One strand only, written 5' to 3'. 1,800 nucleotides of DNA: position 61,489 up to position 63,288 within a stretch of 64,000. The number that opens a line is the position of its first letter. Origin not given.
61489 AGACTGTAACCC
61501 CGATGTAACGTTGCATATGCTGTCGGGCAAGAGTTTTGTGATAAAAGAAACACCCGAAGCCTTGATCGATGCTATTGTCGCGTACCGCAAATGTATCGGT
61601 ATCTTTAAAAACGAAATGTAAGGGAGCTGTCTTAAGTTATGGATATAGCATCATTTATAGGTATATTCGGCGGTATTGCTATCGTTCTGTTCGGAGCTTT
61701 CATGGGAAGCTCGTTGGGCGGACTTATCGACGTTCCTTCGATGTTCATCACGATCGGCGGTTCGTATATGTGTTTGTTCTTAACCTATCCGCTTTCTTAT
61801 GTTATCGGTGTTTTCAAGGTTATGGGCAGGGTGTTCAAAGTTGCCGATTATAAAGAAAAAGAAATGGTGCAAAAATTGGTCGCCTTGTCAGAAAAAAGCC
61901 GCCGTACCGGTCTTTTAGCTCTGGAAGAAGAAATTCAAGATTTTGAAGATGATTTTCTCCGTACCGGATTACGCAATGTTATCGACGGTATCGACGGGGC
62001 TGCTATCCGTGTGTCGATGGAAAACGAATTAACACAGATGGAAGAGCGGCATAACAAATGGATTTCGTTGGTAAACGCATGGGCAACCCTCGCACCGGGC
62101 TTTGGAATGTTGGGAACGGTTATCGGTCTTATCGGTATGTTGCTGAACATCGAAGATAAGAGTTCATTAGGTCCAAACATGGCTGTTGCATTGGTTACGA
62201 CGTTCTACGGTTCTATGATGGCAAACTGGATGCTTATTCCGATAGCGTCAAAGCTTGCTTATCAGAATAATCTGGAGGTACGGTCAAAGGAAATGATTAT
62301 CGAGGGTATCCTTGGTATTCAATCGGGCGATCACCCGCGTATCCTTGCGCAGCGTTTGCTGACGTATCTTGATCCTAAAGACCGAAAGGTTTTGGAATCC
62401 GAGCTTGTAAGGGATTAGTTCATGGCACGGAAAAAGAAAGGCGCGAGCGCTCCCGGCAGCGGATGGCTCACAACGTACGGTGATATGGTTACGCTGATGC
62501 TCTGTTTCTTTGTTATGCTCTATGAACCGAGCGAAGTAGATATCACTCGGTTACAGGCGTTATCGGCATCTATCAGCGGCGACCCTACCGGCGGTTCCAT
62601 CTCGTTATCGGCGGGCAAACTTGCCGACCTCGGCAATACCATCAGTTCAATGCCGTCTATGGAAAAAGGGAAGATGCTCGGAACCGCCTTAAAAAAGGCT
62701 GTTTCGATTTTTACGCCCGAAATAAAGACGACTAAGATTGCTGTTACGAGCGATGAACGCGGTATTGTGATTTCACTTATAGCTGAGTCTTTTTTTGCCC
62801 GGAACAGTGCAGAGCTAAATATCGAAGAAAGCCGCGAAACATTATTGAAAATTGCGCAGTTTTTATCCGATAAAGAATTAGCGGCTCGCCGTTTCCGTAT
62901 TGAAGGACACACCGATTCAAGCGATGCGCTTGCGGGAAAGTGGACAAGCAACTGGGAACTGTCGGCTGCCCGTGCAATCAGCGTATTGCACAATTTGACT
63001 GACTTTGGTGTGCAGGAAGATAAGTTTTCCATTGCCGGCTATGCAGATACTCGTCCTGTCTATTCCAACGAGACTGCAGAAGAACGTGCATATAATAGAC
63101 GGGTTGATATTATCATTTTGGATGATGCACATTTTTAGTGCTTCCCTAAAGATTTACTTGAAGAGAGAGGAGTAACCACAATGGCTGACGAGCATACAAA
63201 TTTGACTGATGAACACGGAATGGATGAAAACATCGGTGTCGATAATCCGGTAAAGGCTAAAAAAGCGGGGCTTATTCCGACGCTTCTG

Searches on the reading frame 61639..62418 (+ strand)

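Call 67: search_protein_families(library=ncbifam, proteins=[window:61639-62418:+])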
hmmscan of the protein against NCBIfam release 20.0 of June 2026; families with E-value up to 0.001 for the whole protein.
window:61639-62418:+ (259 aa): 8 families
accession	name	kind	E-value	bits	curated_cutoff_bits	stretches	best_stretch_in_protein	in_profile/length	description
NF005383.1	PRK06926.1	equivalog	2.8e-70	236.4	394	1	2-251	5-257/271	flagellar motor protein MotP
NF006527.0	PRK08990.1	equivalog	4.7e-66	222.7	341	1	1-252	1-250/254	flagellar motor protein PomA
NF005997.1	PRK08124.1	equivalog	7.1e-60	202.1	340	1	1-254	1-256/259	flagellar motor stator protein MotA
NF006583.0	PRK09109.1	equivalog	7.6e-56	189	237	1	1-244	1-245/246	flagellar motor protein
NF006284.1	PRK08456.1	equivalog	1.5e-41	142.2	380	1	1-250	1-251/252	flagellar motor stator protein MotA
NF005237.0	PRK06743.1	equivalog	1.1e-35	123.3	373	1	1-244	18-265/277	flagellar motor protein MotP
TIGR03818.1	MotA1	equivalog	5.9e-20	71.6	303.8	2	111-235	130-256/282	flagellar motor stator protein MotA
TIGR02796.1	tolQ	equivalog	8.4e-05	22.4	221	1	112-195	98-182/216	protein TolQ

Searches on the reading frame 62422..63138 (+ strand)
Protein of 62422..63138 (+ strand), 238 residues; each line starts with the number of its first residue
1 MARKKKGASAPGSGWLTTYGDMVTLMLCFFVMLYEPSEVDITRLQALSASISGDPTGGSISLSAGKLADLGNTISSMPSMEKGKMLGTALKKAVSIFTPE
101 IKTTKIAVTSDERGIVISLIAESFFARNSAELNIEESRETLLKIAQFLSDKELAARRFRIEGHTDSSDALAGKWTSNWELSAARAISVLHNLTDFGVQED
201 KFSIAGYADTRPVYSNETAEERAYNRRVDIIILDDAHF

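Call 67: search_protein_families(library=ncbifam, proteins=[window:62422-63138:+])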
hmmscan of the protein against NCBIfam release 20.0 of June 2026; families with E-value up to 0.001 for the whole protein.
window:62422-63138:+ (238 aa): 35 families (the best 25 are shown)
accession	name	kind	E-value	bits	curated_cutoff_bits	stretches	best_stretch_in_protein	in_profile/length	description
NF005195.1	PRK06667.1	equivalog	1.5e-101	339.2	300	1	3-238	2-241/241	flagellar motor protein MotB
NF006541.1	PRK09038.1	equivalog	1.5e-40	139.4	283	2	84-235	104-251/253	flagellar motor protein MotD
NF006508.0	PRK08944.1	subfamily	6.8e-40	137.2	259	2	92-234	150-289/304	MotB family protein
NF005382.1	PRK06925.1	equivalog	3e-35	122.5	264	1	17-234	2-225/225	flagellar motor protein MotS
NF005831.1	PRK07734.1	equivalog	6.2e-29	101.5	301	1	3-233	3-249/250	flagellar motor protein MotB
NF053611.1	YiaD_Gzip_OmpA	equivalog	3.1e-27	95.6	175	1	40-232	23-206/206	YiaD family glycine zipper/OmpA-like lipoprotein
TIGR03350.1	type_VI_ompA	equivalog_domain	2e-25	89.3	139.8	1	96-232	5-137/137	type VI secretion system protein TssL, long form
NF005236.0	PRK06742.1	equivalog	3.4e-24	85.6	312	1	12-232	9-223/225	flagellar motor protein MotS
NF006285.1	PRK08457.1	equivalog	4.2e-21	75.9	250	1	106-233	107-231/253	flagellar motor protein MotB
NF005444.0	PRK07033.1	equivalog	5.6e-21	75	520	1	94-234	287-423/438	DotU family type VI secretion system protein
NF006543.0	PRK09039.1-2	equivalog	1.6e-19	71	305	1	122-231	233-346/350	peptidoglycan -binding protein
NF053585.1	OMP_LP_YfiB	equivalog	2.4e-19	69.8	128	1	116-233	51-161/163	outer membrane lipoprotein YfiB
NF053612.1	anchor_PA1041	equivalog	7.4e-18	65.4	250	1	102-232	112-235/236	PA1041 family peptidoglycan-binding anchor lipoprotein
NF053613.1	OMP_toxin_LptF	equivalog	3.6e-17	62.9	400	1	108-236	129-249/256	lipotoxin F family OmpA-related lipoprotein LptF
NF006548.1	PRK09041.1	equivalog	6.7e-17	61.6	277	1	123-234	168-275/287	flagellar motor protein MotB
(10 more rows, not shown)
